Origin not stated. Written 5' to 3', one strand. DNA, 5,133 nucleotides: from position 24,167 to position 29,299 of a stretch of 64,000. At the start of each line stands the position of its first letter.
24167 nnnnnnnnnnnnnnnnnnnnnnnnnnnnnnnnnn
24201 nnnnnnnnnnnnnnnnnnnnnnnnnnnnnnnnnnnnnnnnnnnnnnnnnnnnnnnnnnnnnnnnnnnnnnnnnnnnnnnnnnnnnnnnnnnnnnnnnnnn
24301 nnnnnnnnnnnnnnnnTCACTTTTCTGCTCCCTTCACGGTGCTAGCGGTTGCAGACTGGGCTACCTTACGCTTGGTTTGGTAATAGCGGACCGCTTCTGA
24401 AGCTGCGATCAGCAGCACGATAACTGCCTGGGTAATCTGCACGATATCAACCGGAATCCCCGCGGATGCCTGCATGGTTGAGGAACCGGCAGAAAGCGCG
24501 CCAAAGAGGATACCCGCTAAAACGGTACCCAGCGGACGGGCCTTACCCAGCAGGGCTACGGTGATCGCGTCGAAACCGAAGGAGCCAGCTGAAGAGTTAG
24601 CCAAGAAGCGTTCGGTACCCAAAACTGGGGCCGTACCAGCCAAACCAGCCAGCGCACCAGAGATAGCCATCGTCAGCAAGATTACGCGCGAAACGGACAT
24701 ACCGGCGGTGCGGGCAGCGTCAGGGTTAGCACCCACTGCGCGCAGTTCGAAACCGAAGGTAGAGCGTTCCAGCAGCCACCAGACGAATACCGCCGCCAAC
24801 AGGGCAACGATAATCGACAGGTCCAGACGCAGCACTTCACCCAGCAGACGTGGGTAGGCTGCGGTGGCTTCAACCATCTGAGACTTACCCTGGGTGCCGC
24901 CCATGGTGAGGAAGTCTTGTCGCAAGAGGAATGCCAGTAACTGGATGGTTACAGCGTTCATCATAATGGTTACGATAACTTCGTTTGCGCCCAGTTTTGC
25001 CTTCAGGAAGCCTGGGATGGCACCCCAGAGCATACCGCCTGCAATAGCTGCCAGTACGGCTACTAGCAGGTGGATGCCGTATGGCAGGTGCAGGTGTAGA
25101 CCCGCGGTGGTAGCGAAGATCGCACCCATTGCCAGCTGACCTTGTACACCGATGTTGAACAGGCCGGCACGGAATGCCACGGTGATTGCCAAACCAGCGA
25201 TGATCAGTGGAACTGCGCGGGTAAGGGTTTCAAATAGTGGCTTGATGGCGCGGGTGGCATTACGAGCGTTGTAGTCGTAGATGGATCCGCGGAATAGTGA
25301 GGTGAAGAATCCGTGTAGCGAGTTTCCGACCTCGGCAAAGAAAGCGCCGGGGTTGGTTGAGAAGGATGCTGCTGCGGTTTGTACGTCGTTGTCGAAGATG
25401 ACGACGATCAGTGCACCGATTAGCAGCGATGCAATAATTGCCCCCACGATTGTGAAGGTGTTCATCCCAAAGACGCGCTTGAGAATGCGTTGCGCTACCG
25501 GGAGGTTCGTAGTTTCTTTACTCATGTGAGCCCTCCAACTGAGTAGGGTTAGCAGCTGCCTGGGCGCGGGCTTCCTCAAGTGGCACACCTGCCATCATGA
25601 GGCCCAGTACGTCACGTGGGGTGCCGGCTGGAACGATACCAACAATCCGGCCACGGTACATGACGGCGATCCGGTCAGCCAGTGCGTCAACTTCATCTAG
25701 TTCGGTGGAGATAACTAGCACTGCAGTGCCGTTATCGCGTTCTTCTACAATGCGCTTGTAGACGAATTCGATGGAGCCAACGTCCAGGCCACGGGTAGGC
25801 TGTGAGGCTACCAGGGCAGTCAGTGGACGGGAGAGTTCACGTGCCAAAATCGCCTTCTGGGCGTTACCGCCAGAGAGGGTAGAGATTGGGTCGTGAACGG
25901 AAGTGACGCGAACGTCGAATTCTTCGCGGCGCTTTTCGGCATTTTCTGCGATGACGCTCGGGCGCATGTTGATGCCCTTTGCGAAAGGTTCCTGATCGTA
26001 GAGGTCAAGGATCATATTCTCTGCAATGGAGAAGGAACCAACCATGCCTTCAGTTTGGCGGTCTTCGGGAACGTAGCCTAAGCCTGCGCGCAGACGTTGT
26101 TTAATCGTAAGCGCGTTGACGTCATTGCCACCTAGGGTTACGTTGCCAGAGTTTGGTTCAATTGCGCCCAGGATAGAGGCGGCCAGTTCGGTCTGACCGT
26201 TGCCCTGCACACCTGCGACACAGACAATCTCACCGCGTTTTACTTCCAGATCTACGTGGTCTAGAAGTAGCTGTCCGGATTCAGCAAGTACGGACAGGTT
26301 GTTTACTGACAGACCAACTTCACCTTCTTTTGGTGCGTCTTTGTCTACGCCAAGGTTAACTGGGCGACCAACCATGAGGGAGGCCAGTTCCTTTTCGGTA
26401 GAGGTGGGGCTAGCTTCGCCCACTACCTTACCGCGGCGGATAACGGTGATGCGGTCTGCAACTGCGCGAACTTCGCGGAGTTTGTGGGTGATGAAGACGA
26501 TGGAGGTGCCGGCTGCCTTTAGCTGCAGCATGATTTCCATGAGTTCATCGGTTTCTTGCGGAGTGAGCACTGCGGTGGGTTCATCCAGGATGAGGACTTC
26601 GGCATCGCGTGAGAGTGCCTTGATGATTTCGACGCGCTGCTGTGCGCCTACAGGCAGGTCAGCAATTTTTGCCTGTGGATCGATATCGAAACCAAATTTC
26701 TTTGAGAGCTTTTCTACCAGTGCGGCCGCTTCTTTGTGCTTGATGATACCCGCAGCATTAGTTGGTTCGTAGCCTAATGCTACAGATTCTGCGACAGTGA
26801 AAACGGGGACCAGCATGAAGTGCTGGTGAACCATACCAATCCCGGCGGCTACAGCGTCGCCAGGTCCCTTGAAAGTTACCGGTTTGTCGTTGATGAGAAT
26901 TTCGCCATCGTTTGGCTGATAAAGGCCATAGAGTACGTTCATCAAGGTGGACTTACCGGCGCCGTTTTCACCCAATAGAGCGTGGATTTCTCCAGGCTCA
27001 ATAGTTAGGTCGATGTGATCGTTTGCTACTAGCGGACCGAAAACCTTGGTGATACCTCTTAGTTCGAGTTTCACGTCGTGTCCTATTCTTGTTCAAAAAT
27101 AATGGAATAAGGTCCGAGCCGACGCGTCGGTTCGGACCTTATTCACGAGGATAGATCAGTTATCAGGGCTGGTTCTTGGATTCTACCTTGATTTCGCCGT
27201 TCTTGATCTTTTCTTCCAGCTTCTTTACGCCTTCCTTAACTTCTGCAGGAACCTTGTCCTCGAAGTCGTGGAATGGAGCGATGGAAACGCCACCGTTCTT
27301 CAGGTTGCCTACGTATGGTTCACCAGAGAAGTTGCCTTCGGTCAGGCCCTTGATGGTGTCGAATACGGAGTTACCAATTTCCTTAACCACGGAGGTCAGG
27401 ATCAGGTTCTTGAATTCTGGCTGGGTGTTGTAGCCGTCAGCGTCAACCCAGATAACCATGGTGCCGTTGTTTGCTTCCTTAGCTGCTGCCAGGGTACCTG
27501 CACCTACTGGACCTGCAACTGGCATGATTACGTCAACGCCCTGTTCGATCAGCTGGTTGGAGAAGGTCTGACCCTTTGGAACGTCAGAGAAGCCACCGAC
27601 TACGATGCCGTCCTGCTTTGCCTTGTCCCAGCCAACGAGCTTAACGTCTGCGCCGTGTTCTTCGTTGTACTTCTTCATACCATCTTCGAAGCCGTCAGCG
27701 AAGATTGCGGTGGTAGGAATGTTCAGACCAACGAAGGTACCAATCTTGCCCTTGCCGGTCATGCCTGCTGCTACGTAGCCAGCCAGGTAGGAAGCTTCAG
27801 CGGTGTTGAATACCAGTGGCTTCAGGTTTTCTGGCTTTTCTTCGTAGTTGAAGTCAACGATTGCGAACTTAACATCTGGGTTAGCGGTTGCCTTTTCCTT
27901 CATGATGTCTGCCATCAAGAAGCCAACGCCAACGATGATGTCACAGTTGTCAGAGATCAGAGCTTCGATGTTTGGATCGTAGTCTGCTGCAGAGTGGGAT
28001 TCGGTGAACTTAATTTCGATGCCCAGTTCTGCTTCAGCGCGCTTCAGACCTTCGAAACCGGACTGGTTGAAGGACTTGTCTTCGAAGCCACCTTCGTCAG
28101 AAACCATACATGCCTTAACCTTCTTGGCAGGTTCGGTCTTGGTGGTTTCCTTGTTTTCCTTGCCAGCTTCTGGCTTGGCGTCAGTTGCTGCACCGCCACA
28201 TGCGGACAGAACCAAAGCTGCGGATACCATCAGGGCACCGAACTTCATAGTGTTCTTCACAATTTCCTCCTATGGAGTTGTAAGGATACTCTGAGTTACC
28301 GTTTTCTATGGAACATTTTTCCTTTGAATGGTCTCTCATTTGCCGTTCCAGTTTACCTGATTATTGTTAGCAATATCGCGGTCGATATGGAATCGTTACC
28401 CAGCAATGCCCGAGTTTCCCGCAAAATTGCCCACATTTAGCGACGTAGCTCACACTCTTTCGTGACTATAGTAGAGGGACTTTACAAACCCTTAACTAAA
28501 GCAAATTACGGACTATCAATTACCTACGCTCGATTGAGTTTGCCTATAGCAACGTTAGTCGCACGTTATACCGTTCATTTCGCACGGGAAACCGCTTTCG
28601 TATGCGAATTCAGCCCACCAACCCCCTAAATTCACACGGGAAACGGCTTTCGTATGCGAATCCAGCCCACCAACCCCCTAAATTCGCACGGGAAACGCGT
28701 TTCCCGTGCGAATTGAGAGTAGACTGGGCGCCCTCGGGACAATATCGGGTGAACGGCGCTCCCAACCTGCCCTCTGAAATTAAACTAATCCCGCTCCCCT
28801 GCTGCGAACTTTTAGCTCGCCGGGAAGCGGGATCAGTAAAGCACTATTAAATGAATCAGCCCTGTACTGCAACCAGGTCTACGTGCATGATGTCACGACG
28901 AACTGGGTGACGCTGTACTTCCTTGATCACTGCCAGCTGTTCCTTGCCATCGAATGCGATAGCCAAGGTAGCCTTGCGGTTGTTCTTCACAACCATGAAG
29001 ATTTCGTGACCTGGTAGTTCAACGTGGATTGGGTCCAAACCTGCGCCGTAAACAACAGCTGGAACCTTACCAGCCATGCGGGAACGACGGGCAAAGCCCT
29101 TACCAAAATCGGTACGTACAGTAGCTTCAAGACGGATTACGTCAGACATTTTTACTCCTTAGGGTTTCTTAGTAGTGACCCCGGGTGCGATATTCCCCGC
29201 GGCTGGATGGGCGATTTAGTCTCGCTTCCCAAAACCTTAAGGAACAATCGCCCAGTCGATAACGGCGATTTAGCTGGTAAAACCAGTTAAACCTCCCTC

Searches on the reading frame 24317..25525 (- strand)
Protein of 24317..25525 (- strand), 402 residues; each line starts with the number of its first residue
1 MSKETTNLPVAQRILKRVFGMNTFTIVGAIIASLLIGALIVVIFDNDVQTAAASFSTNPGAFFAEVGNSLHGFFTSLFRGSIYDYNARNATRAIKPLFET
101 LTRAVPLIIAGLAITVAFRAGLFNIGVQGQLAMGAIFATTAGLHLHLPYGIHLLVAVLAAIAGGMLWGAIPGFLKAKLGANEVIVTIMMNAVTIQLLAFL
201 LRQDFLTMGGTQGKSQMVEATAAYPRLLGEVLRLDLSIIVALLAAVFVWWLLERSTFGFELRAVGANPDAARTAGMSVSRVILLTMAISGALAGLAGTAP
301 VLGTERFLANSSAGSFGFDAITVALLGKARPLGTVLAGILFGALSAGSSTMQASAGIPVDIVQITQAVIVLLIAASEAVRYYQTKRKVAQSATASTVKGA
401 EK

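Call 86: search_protein_families(library=pfam, proteins=[window:24317-25525:-], max_evalue=0.01)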
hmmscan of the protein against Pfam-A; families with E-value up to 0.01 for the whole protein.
window:24317-25525:- (402 aa): 1 family
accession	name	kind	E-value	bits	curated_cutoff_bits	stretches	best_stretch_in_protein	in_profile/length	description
PF02653.21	BPD_transp_2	-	1.4e-51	175.7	26.8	1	98-372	3-267/269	Branched-chain amino acid transport system / permease component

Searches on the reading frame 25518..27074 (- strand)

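Call 11: search_protein_families(library=pfam, proteins=[window:25518-27074:-])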
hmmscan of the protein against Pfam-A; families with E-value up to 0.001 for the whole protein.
window:25518-27074:- (518 aa): 2 families
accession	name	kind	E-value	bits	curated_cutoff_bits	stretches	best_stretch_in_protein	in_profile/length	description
PF00005.33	ABC_tran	-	1.2e-48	165.6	25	2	20-168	3-137/137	ABC transporter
PF13304.12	AAA_21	-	3e-08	34.5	27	0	146-197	243-298/304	AAA domain, putative AbiEii toxin, Type IV TA system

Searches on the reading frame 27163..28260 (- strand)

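Call 86: search_protein_families(library=pfam, proteins=[window:27163-28260:-], max_evalue=0.01)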
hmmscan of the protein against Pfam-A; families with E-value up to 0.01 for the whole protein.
window:27163-28260:- (365 aa): 3 families
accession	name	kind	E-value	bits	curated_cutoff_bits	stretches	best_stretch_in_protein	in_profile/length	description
PF02608.20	Bmp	-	1.7e-57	195.1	24.1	1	51-361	4-299/301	ABC transporter substrate-binding protein PnrA-like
PF13407.12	Peripla_BP_4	-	6.1e-08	33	35.1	1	62-274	10-218/258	Periplasmic binding protein domain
PF04392.18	ABC_sub_bind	-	0.00093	19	25.9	0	70-134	18-89/293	ABC transporter substrate binding protein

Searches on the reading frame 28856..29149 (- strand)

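Call 43: search_protein_families(library=pfam, proteins=[window:28856-29149:-], max_evalue=0.00001)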
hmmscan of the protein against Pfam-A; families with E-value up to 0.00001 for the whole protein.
window:28856-29149:- (97 aa): 1 family
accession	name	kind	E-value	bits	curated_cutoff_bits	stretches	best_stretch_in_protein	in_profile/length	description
PF01386.24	Ribosomal_L25p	-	7e-25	87.7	23.6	1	7-92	1-82/82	Ribosomal L25p family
